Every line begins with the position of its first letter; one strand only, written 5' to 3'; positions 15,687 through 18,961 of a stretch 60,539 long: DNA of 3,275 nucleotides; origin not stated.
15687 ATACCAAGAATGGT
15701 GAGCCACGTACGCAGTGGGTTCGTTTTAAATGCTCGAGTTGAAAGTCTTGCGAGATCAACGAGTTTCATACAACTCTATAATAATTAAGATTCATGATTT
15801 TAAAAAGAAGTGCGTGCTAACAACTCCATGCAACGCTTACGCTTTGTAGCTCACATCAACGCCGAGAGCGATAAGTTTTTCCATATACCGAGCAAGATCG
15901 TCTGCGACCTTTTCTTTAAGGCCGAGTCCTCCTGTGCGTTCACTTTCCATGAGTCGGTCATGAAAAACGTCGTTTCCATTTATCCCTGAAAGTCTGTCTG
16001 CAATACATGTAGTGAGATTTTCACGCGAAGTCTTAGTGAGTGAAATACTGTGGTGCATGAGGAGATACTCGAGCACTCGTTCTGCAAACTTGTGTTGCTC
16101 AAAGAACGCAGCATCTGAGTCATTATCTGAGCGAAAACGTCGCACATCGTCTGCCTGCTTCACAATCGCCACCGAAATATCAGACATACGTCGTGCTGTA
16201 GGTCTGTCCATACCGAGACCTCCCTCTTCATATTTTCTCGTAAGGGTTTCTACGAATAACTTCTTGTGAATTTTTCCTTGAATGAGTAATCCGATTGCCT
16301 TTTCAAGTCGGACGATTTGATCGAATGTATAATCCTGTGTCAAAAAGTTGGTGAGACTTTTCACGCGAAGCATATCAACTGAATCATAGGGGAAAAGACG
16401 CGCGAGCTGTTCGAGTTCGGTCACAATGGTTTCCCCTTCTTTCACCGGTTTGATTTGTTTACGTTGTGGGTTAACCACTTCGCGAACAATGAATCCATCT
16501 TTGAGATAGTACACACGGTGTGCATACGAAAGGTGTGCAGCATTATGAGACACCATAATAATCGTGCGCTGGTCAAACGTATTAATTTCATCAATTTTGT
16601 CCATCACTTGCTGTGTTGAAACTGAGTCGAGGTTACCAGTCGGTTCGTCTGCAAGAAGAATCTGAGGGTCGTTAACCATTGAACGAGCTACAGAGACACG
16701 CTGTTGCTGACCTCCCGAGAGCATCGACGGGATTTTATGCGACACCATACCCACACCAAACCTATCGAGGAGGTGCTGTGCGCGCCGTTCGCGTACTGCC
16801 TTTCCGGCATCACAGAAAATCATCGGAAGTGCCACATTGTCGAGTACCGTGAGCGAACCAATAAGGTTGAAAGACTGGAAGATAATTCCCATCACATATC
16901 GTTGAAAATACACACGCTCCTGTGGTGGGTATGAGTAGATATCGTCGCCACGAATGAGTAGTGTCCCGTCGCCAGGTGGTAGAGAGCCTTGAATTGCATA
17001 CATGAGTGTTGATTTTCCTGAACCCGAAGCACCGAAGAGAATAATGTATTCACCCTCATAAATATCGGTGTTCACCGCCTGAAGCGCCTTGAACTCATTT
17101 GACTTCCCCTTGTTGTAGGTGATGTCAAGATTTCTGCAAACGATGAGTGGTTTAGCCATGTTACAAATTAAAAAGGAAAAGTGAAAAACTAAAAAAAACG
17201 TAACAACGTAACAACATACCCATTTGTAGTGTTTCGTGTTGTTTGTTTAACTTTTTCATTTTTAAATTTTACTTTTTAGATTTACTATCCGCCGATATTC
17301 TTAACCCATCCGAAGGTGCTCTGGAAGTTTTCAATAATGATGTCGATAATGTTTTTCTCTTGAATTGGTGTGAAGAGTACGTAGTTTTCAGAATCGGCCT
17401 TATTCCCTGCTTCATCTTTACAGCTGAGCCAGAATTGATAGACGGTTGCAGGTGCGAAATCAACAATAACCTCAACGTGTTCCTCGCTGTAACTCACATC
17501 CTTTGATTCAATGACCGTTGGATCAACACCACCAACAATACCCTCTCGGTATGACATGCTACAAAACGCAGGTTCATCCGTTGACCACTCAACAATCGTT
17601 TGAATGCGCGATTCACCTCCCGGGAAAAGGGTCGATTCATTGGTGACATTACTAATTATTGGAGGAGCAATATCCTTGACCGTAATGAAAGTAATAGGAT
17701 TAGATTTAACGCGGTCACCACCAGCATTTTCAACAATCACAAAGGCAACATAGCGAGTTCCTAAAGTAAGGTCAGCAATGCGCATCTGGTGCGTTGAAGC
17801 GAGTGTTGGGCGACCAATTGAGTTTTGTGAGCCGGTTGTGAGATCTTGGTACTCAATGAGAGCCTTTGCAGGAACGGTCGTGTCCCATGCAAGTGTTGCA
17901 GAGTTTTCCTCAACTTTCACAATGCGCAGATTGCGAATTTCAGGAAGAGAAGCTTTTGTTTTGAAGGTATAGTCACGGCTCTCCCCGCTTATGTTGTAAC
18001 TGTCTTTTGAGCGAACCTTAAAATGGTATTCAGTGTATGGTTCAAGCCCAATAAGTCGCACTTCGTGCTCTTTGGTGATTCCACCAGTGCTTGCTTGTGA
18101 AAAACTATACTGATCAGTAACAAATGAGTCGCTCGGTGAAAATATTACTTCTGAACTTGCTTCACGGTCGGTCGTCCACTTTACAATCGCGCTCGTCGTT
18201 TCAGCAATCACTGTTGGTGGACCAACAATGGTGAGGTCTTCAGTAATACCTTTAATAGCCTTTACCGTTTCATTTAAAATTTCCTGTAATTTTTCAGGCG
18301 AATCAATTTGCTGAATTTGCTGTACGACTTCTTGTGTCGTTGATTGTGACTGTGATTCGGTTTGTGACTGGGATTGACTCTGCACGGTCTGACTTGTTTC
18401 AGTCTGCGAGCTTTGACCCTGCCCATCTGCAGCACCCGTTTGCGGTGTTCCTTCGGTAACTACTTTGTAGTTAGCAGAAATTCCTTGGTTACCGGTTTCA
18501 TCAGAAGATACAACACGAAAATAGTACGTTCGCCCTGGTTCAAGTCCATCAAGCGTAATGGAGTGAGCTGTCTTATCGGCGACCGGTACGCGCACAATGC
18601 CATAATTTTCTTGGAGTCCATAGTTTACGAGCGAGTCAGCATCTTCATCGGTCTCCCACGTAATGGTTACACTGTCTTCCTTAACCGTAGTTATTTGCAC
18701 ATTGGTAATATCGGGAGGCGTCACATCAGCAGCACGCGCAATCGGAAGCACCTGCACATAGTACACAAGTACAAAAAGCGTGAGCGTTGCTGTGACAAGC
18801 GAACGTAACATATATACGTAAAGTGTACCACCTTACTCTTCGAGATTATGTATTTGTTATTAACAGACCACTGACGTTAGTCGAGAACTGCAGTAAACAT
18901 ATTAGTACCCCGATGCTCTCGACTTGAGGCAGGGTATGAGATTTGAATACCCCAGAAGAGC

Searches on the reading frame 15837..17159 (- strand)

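Call 7: search_protein_families(library=pfam, proteins=[window:15837-17159:-], max_evalue=0.001)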
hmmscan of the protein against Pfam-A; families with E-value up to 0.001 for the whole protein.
window:15837-17159:- (440 aa): 3 families
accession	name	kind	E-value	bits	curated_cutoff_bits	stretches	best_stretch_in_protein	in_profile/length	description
PF00005.33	ABC_tran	-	1.8e-30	106.8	25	1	26-174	1-136/137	ABC transporter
PF02463.25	SMC_N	-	4.5e-06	26.7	40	0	119-218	115-210/220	RecF/RecN/SMC N terminal domain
PF13555.12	AAA_29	-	0.00021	21.4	27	1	34-60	20-46/61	P-loop containing region of AAA domain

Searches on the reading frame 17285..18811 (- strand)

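Call 7: search_protein_families(library=pfam, proteins=[window:17285-18811:-], max_evalue=0.001)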
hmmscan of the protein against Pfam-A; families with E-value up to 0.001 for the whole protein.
window:17285-18811:- (508 aa): 5 families
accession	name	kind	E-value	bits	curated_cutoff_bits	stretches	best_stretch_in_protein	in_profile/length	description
PF16656.11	Pur_ac_phosph_N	-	1.4e-22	80.5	30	2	36-118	4-92/93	Purple acid Phosphatase, N-terminal domain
PF00041.27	fn3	-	5.3e-22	78.3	25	2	35-114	3-80/84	Fibronectin type III domain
PF25059.1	FN3_DSCAM-DSCAML_C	-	3.3e-09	37.4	39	0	72-119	35-79/89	DSCAM/DSCAML C-terminal Fn3-like domain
PF16655.11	PhoD_N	-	1.4e-06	29.1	30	0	45-107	25-83/90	PhoD-like phosphatase, N-terminal domain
PF16893.11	fn3_2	-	0.00015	22.3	27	0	290-374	3-86/89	Fibronectin type III domain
